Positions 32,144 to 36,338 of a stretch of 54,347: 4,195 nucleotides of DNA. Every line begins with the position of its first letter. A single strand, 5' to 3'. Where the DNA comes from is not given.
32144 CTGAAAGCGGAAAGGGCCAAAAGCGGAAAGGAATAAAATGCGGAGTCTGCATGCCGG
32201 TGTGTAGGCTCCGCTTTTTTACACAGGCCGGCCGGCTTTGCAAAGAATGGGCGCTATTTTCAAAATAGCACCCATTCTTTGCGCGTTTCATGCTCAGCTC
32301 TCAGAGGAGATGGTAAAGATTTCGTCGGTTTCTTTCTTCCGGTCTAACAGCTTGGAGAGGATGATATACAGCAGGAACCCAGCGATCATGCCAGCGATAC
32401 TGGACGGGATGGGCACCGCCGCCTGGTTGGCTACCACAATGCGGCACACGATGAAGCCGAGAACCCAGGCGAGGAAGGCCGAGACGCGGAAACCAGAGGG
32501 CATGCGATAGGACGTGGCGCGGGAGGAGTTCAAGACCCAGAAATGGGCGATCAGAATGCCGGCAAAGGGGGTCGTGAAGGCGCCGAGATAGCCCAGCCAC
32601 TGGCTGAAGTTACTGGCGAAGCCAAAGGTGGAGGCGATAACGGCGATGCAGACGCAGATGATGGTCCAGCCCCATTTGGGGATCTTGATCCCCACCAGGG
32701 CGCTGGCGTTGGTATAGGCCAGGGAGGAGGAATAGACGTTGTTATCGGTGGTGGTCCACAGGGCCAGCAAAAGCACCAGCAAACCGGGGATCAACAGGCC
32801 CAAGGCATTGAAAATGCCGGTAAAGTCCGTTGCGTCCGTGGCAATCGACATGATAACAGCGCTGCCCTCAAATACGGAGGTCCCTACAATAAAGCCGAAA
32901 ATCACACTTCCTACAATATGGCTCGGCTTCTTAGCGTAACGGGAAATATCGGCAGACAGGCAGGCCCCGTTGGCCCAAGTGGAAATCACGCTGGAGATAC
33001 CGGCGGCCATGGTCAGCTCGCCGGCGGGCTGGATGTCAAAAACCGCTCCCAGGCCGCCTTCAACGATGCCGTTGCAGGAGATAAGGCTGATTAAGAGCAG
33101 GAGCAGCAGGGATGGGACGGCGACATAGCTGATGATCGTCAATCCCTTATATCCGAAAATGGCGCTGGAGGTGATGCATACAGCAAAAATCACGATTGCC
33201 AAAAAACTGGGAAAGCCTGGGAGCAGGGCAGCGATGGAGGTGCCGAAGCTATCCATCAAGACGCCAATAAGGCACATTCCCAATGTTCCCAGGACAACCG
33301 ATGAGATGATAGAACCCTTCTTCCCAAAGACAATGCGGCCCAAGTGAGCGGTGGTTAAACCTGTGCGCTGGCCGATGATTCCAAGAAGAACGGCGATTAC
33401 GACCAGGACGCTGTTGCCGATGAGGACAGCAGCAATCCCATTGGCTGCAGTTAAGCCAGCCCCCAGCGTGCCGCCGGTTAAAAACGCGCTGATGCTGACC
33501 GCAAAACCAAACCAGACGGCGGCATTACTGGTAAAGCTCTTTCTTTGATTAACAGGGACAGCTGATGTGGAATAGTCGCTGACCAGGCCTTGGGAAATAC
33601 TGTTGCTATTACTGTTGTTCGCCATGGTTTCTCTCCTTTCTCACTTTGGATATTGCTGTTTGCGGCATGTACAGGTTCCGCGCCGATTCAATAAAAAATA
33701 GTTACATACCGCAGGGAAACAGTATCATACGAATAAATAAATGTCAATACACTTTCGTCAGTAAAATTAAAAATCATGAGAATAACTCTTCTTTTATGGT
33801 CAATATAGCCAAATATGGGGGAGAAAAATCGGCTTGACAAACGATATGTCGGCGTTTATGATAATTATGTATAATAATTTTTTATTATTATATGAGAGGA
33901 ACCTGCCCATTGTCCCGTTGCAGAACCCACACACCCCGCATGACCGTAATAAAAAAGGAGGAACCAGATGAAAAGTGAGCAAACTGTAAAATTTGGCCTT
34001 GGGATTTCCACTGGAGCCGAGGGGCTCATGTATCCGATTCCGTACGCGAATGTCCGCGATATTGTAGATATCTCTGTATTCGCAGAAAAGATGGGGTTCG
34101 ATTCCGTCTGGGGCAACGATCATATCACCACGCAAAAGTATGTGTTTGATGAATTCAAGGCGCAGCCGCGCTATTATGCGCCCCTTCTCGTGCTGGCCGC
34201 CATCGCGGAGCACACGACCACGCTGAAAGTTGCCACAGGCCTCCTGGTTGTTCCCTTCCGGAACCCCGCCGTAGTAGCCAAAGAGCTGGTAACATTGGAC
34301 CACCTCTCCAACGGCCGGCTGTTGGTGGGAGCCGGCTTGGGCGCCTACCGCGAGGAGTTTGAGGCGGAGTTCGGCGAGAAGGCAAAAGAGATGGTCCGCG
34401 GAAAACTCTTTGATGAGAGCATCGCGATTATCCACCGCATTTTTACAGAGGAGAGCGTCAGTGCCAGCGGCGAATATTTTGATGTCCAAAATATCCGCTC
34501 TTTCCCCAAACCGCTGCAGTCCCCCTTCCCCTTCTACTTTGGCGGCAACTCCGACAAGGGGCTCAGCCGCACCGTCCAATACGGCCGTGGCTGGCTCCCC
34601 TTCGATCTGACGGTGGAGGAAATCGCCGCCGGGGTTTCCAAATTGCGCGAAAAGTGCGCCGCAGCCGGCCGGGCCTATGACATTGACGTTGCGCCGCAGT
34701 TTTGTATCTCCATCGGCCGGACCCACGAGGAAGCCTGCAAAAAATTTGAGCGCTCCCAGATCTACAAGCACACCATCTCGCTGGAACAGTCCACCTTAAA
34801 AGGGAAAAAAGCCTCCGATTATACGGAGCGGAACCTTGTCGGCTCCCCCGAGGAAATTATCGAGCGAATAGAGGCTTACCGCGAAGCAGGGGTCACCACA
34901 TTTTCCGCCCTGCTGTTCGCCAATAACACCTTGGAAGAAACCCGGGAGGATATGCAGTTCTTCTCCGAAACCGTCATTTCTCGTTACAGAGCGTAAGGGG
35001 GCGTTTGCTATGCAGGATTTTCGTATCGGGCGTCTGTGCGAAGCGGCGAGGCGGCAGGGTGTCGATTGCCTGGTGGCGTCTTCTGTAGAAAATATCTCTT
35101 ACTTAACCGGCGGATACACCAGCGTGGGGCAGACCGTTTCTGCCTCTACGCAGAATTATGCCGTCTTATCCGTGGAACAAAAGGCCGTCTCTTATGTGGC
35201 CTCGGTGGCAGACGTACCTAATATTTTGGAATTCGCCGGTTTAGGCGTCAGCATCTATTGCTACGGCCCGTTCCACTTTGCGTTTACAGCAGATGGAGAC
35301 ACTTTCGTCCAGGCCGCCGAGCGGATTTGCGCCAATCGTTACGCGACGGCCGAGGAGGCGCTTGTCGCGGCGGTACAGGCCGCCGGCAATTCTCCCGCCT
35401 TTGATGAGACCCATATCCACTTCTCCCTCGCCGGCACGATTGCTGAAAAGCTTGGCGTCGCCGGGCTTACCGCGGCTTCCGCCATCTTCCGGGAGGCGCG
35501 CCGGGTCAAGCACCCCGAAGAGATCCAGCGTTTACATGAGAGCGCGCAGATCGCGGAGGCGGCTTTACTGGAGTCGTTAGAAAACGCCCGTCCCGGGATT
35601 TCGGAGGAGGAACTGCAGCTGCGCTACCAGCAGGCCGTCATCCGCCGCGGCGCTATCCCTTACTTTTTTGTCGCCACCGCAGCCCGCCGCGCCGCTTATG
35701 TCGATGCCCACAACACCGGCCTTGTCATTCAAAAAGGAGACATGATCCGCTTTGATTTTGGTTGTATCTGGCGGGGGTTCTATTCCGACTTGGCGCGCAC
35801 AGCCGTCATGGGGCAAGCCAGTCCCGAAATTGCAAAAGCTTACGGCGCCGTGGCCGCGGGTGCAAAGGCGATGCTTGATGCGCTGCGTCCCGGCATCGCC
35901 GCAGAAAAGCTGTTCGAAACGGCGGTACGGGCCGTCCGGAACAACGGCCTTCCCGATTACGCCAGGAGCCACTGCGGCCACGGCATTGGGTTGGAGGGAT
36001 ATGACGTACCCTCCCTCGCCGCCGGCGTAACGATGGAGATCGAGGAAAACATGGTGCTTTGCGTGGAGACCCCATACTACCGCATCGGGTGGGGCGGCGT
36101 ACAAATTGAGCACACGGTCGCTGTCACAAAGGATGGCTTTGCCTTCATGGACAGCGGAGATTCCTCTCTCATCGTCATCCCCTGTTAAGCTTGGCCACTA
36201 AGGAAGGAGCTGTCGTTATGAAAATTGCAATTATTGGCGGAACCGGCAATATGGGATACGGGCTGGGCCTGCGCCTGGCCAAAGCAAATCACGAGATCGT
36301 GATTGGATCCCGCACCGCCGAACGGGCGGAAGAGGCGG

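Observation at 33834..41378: F420-flavoured gene cluster in a Firmicutes-like genome: CofE/FbiB-like fusion + NADPH:F420 reductase-like + two LLM oxidoreductases + ECF S-component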

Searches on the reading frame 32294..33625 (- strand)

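Call 3: search_protein_families(library=pfam, proteins=[window:32294-33625:-], max_evalue=0.01)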
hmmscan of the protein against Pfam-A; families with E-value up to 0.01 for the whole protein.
window:32294-33625:- (443 aa): 1 family
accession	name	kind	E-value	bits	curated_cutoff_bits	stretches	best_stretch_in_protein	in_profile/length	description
PF02133.21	Transp_cyt_pur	-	4.1e-24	85.6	23.5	1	23-403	2-422/440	Permease for cytosine/purines, uracil, thiamine, allantoin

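Call 4: search_protein_families(library=ncbifam, proteins=[window:32294-33625:-], max_evalue=0.01)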
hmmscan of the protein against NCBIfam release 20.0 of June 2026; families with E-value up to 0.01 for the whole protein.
window:32294-33625:- (443 aa): 4 families
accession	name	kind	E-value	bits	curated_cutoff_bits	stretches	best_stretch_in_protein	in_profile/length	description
NF008241.0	PRK11017.1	equivalog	8.5e-61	205.9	326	1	16-434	5-410/416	cytosine permease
TIGR02358.1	thia_cytX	hypoth_equivalog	1.6e-29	103.3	309.85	1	33-426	2-384/386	putative hydroxymethylpyrimidine transporter CytX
TIGR00800.1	ncs1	subfamily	1.1e-28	100.2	353.1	1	25-400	9-436/447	NCS1 family nucleobase:cation symporter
NF008476.1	PRK11375.1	equivalog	0.0012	17.7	620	0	27-424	19-466/467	allantoin permease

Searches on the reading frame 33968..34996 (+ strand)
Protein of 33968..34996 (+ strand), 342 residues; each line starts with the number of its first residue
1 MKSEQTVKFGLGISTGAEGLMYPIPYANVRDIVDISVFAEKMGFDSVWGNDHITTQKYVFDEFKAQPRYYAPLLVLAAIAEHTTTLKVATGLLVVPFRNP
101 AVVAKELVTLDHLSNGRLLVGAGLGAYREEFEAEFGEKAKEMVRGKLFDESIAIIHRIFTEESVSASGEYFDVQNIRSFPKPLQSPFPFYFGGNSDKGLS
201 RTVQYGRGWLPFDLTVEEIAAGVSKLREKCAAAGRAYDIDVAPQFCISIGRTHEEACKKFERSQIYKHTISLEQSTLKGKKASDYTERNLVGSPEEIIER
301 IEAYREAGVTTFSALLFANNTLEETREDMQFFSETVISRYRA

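Call 3: search_protein_families(library=pfam, proteins=[window:33968-34996:+], max_evalue=0.01)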
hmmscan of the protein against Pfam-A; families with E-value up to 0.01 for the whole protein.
window:33968-34996:+ (342 aa): 1 family
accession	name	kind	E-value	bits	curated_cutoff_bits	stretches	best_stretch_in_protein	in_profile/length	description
PF00296.26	Bac_luciferase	-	8.8e-56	190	27.9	1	24-310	19-313/314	Luciferase-like monooxygenase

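Call 4: search_protein_families(library=ncbifam, proteins=[window:33968-34996:+], max_evalue=0.01)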
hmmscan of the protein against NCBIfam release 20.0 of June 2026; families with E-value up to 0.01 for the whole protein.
window:33968-34996:+ (342 aa): 33 families (the best 25 are shown)
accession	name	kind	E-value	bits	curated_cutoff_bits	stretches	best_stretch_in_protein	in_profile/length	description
TIGR03619.1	F420_Rv2161c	subfamily_domain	3.7e-54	183.9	166.9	1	35-312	3-243/247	TIGR03619 family F420-dependent LLM class oxidoreductase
TIGR03560.1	F420_Rv1855c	subfamily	2.9e-30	105.7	231.4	1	29-238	12-220/227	TIGR03560 family F420-dependent LLM class oxidoreductase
TIGR03571.1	lucif_BA3436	subfamily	1.7e-26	93.2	303.9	1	21-232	16-228/304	TIGR03571 family LLM class oxidoreductase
TIGR03854.1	F420_MSMEG_3544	hypoth_equivalog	3.8e-26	92.1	295.6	1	39-249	22-214/290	TIGR03854 family LLM class F420-dependent oxidoreductase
TIGR03621.1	F420_MSMEG_2516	subfamily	1.3e-24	86.8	213.15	1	28-199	12-163/295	TIGR03621 family F420-dependent LLM class oxidoreductase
TIGR04021.1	LLM_DMSO2_sfnG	equivalog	3.3e-24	85.9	382.95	1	36-258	34-247/350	dimethylsulfone monooxygenase SfnG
TIGR03555.1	F420_mer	equivalog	6.1e-22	78.4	348.7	1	24-257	6-222/325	5,10-methylenetetrahydromethanopterin reductase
TIGR03565.1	alk_sulf_monoox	equivalog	2.3e-20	72.9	518.2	1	73-277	56-259/346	FMNH2-dependent alkanesulfonate monooxygenase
NF001939.1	PRK00719.1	subfamily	2.4e-20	72.7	510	1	73-278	56-260/373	alkanesulfonate monooxygenase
NF002619.0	PRK02271.1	equivalog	7.5e-20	71.5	276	1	24-258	8-224/329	5,10-methylenetetrahydromethanopterin reductase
TIGR03860.1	FMN_nitrolo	subfamily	2.4e-18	66.1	279.7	2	164-268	186-291/422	NtaA/DmoA family FMN-dependent monooxygenase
TIGR04020.1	seco_metab_LLM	subfamily_domain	1.1e-17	64.2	244.45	1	32-235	21-216/341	MupA/Atu3671 family FMN-dependent luciferase-like monooxygenase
TIGR04465.1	ArgArg_F420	equivalog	1.3e-17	63.9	470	1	32-235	62-257/364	F420-dependent hydroxymycolic acid dehydrogenase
TIGR04027.1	LLM_KPN_01858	hypoth_equivalog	2.1e-17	63.1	412.9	1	38-167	28-146/326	putative FMN-dependent luciferase-like monooxygenase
TIGR03557.1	F420_G6P_family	subfamily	2.9e-17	62.8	210.4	1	29-199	12-175/316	TIGR03557 family F420-dependent LLM class oxidoreductase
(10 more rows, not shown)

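Call 24: search_solved_structures(query=window:33968-34996:+, max_evalue=1e-10)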
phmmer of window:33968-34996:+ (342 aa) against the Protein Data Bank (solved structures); distinct sequences matched with E-value up to 1e-10: 15.
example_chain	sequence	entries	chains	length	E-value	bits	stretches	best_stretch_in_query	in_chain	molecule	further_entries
3rao_A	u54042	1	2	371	3.4e-18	69.2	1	76-336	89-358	Putative Luciferase-like Monooxygenase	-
8qq8_A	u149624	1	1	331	3.9e-18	69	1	74-256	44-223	5,10-methylenetetrahydromethanopterin reductase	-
8qpl_A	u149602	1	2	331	4e-18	69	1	74-256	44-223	5,10-methylenetetrahydromethanopterin reductase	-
8qpm_A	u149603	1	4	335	4.2e-18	68.9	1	74-256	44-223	5,10-methylenetetrahydromethanopterin reductase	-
8t0u_A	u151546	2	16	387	3.9e-17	65.7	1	77-257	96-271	FMNH(2)-dependent dimethylsulfone monooxygenase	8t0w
7jv3_A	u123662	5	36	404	2.4e-16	63.1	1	97-262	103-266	Alkanesulfonate monooxygenase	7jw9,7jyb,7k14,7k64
1f07_A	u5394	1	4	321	4.5e-16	62.2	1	24-252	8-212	COENZYME F420-DEPENDENT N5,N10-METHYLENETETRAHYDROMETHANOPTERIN REDUCTASE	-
2b81_A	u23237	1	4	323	1.3e-14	57.4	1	13-228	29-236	Luciferase-like monooxygenase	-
7bip_A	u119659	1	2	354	6.4e-14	55.1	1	49-260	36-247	Luciferase-like monooxygenase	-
1rhc_A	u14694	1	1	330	1.6e-13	53.9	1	30-257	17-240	F420-dependent alcohol dehydrogenase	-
9fp4_A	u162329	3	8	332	3.6e-13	52.7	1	36-213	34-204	F420-dependent hydroxymycolic acid dehydrogenase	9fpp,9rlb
5lxe_A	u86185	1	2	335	4e-11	46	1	29-195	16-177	F420-dependent glucose-6-phosphate dehydrogenase 1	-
8cbb_A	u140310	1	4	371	5.2e-11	45.6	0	37-207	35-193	Alkanal monooxygenase alpha chain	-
1m41_A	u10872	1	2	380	5.9e-11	45.4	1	74-263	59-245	FMNH2-dependent alkanesulfonate monooxygenase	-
1nqk_A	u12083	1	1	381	6e-11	45.4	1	74-263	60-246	Alkanesulfonate monooxygenase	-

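Call 28: find_encoding_contigs(protein=window:33968-34996:+, flank=10000, max_places=6)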
Protein window:33968-34996:+ (342 aa): 4 contigs read that carry it; 4 places shown.
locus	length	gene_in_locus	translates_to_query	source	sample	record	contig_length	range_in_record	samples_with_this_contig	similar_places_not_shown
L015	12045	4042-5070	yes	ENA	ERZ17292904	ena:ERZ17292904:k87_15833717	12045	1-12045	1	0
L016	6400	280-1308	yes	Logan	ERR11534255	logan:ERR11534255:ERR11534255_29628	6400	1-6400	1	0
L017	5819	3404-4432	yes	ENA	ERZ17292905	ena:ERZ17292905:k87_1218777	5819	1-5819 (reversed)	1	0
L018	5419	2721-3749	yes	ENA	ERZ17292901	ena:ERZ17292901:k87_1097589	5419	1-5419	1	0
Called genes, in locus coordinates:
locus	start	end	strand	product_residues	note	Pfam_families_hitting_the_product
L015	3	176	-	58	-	?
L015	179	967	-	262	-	PF00941:FAD_binding_5, PF03450:CO_deh_flav_C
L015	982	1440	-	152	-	PF00111:Fer2 (weak), PF01799:Fer2_2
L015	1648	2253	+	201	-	PF08348:PAS_6, PF13309:HTH_22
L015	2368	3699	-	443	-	PF02133:Transp_cyt_pur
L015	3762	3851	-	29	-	-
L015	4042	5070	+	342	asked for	PF00296:Bac_luciferase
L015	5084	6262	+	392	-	PF01321:Creatinase_N (weak), PF00557:Peptidase_M24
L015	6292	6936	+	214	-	PF02558:ApbA (weak), PF03446:NAD_binding_2, PF03807:F420_oxidored, PF10727:Rossmann-like (faint)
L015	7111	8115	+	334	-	PF00296:Bac_luciferase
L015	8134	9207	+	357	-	PF00291:PALP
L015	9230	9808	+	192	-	PF12822:ECF_trnsprt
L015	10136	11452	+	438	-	PF01996:F420_ligase, PF00881:Nitroreductase, PF14512:TM1586_NiRdase (faint)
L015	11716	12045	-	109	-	?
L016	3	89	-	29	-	?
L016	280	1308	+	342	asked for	PF00296:Bac_luciferase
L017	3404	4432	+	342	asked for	PF00296:Bac_luciferase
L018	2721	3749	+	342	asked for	PF00296:Bac_luciferase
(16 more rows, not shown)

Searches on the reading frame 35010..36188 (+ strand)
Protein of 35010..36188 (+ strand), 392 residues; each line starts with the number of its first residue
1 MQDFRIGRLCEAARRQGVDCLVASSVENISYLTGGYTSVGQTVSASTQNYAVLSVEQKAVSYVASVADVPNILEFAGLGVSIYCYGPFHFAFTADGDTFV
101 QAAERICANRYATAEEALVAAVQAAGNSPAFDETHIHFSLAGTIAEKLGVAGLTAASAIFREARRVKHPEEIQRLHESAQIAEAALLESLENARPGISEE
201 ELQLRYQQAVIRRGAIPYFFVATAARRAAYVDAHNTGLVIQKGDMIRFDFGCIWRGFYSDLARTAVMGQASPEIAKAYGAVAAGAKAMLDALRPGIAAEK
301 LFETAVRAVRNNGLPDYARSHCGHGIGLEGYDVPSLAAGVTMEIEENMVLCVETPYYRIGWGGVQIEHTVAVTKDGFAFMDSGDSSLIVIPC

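Call 3: search_protein_families(library=pfam, proteins=[window:35010-36188:+], max_evalue=0.01)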
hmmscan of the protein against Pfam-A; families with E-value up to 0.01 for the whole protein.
window:35010-36188:+ (392 aa): 2 families
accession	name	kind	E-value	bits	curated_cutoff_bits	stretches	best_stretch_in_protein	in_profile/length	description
PF00557.29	Peptidase_M24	-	2.7e-44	151.9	23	1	174-374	2-208/208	Metallopeptidase family M24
PF01321.24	Creatinase_N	-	2.3e-07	31.8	22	1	5-166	1-128/128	Creatinase/Prolidase N-terminal domain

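Call 4: search_protein_families(library=ncbifam, proteins=[window:35010-36188:+], max_evalue=0.01)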
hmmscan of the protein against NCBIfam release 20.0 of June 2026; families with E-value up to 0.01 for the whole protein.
window:35010-36188:+ (392 aa): 15 families
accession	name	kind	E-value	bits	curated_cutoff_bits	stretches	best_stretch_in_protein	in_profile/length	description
NF011174.0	PRK14576.1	subfamily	1.8e-34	119.3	487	1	153-385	164-399/405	putative endopeptidase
NF011720.0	PRK15173.1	subfamily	1.9e-33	115.9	420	1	154-381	103-333/343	peptidase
NF011173.0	PRK14575.1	equivalog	2.9e-33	115.4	850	1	154-382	166-397/406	putative peptidase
NF040821.1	dipep_PepQ_Arch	equivalog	9.6e-33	113.6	630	1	133-379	89-337/346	Xaa-Pro dipeptidase PepQ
NF007310.0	PRK09795.1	equivalog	3.2e-25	88.7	393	1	156-377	117-345/361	aminopeptidase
TIGR00500.1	met_pdase_I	equivalog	8e-20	71.4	171.35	1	166-353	3-200/247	type I methionyl aminopeptidase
NF038259.1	ectoine_DoeA_2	exception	4.6e-16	58.5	575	1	148-377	135-373/386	ectoine hydrolase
NF008131.0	PRK10879.1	equivalog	4.9e-13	48.7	465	1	153-309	160-319/438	Xaa-Pro aminopeptidase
TIGR02993.1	ectoine_eutD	equivalog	9.6e-10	38.1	613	1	5-383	14-383/391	ectoine hydrolase DoeA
NF008970.0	PRK12318.1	equivalog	2.3e-09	36.9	267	1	166-337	43-222/291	methionyl aminopeptidase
NF043017.1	DimsulpropLyDddP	equivalog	3.9e-09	35.8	600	1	153-378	192-431/443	dimethylsulfonioproprionate lyase DddP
NF009533.0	PRK12897.1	equivalog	1.9e-06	27.5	488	1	166-360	4-207/248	type I methionyl aminopeptidase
TIGR00501.1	met_pdase_II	equivalog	1.1e-05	25.2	222.65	1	176-365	9-199/295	type II methionyl aminopeptidase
TIGR00495.1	crvDNA_42K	hypoth_equivalog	8.9e-05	21.3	430.05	1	238-297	99-161/383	ErbB3-binding protein EBP1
NF010133.0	PRK13607.1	equivalog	0.0013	17.7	339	1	159-305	154-301/443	Xaa-Pro dipeptidase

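Call 54: search_solved_structures(query=window:35010-36188:+, max_evalue=1e-10)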
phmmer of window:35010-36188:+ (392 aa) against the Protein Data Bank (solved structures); distinct sequences matched with E-value up to 1e-10: 22.
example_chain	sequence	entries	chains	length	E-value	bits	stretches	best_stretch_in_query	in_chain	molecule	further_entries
5cdl_A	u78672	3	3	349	1.5e-28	103.3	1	155-381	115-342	Proline dipeptidase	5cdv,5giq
5giu_A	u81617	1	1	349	1.5e-28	103.3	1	155-381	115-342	Proline dipeptidase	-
3q6d_A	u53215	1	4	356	1.9e-28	103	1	151-389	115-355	Proline dipeptidase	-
1pv9_A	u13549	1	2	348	1.1e-27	100.5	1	136-379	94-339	Xaa-Pro dipeptidase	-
1wy2_A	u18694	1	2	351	9e-27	97.5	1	140-380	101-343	Xaa-Pro dipeptidase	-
2zsg_A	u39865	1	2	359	1e-26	97.3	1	130-387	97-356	Aminopeptidase P, putative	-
1wn1_A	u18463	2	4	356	6.2e-25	91.4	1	147-377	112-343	dipeptidase | 356aa long hypothetical dipeptidase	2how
4ege_A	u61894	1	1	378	6.8e-25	91.3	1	107-391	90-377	Dipeptidase PepE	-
4rgz_A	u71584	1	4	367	1e-23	87.4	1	154-388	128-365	Xaa-Pro aminopeptidase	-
4fkc_A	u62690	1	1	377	1.1e-23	87.3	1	154-388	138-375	Xaa-Pro aminopeptidase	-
5cnx_A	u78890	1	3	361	1.2e-23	87.2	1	159-378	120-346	Aminopeptidase YpdF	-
7n02_A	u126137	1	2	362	9.3e-22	81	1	153-388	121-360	Aminopeptidase P family protein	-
6xmr_A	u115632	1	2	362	9.4e-22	80.9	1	153-388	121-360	Aminopeptidase P family protein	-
4zng_C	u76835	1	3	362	9.5e-22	80.9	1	153-388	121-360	Prolidase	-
7k3u_A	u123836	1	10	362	1.3e-21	80.5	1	153-388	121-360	Aminopeptidase P family protein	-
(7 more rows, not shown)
